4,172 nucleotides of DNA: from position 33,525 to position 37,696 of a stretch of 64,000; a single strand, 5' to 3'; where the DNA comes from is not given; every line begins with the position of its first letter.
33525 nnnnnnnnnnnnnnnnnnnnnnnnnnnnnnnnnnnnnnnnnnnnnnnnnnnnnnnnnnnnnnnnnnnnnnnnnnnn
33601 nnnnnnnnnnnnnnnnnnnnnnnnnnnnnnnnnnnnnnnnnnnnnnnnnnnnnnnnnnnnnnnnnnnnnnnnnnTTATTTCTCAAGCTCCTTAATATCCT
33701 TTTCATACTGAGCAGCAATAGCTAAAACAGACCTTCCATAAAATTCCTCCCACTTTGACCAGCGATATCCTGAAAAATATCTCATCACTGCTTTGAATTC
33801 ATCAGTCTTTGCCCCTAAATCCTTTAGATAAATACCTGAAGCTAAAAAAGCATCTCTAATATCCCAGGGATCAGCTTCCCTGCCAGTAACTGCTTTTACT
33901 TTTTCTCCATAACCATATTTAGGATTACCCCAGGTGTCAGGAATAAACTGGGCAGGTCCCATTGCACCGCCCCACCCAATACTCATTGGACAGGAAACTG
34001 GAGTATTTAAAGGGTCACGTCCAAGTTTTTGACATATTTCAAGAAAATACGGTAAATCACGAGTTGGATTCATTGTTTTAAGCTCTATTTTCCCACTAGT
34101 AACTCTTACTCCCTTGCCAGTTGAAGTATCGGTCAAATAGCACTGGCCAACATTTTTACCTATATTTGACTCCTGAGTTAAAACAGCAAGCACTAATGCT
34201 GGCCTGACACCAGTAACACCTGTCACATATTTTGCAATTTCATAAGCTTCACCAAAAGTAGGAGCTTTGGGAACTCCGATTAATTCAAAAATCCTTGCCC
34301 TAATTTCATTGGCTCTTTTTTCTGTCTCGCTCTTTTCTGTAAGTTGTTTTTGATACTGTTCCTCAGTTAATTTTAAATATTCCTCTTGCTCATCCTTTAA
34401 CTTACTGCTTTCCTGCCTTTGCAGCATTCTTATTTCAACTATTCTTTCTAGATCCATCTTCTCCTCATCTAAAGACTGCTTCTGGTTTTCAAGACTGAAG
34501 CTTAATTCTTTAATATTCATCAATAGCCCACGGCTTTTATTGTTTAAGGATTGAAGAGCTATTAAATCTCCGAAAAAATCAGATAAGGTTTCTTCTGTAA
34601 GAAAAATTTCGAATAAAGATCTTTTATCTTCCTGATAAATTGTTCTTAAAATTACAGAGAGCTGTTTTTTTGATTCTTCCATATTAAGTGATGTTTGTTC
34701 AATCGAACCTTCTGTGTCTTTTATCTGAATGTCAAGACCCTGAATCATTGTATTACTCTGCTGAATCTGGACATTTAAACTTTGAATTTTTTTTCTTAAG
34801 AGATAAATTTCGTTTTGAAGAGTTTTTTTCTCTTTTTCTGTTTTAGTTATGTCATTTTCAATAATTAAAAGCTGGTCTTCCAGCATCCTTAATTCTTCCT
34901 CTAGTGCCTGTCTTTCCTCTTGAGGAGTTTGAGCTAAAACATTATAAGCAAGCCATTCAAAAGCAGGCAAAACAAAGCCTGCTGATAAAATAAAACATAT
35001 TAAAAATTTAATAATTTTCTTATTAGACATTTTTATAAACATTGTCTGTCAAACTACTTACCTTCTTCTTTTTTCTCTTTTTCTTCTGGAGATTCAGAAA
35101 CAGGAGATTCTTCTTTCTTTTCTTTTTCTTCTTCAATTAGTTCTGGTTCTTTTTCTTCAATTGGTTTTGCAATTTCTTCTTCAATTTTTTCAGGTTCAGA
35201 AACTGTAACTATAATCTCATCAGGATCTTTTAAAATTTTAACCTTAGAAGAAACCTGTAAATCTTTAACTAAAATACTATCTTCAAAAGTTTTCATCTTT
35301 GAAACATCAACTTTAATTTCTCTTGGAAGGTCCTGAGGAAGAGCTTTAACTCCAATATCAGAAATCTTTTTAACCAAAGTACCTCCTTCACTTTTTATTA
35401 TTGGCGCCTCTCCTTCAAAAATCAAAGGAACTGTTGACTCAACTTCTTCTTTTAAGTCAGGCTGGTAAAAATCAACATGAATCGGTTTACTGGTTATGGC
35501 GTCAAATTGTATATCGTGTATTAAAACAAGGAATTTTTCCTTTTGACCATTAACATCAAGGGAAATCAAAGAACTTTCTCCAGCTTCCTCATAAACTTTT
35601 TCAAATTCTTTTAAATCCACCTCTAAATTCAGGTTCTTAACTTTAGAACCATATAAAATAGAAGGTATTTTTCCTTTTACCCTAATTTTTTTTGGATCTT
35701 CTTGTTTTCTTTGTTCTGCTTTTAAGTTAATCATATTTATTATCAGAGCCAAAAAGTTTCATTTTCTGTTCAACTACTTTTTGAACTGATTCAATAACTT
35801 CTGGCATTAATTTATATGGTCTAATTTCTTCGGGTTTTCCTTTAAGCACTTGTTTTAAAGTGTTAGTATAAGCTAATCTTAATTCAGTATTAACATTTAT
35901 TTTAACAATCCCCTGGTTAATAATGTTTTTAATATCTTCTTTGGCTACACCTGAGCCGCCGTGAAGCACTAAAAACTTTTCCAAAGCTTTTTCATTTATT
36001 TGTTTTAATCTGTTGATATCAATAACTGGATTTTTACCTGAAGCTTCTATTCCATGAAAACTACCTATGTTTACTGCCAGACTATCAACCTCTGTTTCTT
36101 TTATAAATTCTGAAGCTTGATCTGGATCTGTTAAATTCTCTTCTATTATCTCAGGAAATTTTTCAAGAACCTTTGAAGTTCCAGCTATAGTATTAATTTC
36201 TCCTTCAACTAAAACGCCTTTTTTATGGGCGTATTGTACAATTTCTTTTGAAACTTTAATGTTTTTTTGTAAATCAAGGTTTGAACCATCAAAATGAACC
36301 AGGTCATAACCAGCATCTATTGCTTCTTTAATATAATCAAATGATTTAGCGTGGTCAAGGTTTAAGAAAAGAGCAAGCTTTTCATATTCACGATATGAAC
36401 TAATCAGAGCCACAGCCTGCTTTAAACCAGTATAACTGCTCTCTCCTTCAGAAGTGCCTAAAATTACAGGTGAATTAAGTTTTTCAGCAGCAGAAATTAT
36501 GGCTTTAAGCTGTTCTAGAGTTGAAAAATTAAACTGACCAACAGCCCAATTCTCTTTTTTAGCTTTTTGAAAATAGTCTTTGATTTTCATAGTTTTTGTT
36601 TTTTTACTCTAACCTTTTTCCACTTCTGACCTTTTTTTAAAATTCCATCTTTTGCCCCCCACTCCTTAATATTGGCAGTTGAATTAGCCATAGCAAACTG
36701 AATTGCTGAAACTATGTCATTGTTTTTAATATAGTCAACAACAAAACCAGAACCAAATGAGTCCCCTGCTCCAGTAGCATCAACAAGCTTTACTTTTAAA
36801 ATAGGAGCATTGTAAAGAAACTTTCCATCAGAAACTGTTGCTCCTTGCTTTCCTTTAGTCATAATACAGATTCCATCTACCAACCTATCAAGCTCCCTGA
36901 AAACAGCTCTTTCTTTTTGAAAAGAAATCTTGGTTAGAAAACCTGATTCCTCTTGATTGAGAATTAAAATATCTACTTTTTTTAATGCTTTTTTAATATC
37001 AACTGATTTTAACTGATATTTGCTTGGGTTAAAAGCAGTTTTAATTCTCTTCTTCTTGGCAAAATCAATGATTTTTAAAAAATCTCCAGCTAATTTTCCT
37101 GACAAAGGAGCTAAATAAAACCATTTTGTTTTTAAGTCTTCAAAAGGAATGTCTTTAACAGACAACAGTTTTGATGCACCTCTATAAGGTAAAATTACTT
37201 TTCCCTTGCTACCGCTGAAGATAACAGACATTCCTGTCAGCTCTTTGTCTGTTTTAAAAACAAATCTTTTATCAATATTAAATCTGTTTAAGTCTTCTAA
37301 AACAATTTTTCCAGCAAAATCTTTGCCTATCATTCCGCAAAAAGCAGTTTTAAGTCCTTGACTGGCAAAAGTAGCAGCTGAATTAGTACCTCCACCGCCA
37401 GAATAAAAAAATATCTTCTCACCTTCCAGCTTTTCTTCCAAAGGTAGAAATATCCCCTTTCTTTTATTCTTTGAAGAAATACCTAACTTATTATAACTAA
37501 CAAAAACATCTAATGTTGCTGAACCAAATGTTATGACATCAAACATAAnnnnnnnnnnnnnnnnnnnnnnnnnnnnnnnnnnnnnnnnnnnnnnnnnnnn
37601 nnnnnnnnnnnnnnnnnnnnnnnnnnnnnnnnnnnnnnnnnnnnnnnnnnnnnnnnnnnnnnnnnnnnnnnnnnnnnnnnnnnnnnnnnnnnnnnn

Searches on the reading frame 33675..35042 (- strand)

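Call 80: search_protein_families(library=pfam, proteins=[window:33675-35042:-], max_evalue=0.0001)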
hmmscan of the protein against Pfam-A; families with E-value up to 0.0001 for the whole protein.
window:33675-35042:- (455 aa): 1 family
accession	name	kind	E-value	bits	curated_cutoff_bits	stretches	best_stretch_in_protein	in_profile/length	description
PF13406.11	SLT_2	-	3.6e-07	30.1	24.3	1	268-414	75-204/292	Transglycosylase SLT domain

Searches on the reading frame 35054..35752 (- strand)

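Call 80: search_protein_families(library=pfam, proteins=[window:35054-35752:-], max_evalue=0.0001)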
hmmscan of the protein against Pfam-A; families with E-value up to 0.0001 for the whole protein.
window:35054-35752:- (232 aa): 2 families
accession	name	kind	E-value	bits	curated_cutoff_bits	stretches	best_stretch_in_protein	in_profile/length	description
PF14693.11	Ribosomal_TL5_C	-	2.2e-21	76.4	27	1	103-187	1-83/84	Ribosomal protein TL5, C-terminal domain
PF01386.24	Ribosomal_L25p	-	5.6e-21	75.2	23.6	1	10-95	1-82/82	Ribosomal L25p family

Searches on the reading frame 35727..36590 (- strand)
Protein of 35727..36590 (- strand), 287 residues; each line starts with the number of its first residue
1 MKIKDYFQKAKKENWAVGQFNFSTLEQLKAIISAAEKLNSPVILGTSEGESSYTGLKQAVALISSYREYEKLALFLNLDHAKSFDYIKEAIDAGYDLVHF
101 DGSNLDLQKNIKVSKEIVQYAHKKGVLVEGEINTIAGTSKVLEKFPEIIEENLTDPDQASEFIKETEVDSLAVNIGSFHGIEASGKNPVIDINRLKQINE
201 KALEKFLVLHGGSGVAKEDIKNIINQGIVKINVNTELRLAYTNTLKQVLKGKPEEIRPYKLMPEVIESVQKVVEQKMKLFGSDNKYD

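Call 80: search_protein_families(library=pfam, proteins=[window:35727-36590:-], max_evalue=0.0001)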
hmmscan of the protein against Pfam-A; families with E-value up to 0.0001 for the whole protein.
window:35727-36590:- (287 aa): 1 family
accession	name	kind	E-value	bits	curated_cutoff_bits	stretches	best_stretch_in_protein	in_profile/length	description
PF01116.26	F_bP_aldolase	-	2.6e-83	280.2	25.5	1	2-285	2-277/277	Fructose-bisphosphate aldolase class-II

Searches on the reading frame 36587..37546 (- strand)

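Call 80: search_protein_families(library=pfam, proteins=[window:36587-37546:-], max_evalue=0.0001)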
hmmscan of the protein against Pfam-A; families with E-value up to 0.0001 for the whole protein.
window:36587-37546:- (319 aa): 1 family
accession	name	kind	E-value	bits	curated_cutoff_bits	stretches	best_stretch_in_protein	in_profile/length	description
PF00294.29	PfkB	-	2.5e-36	126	25.8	1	38-300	24-297/302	pfkB family carbohydrate kinase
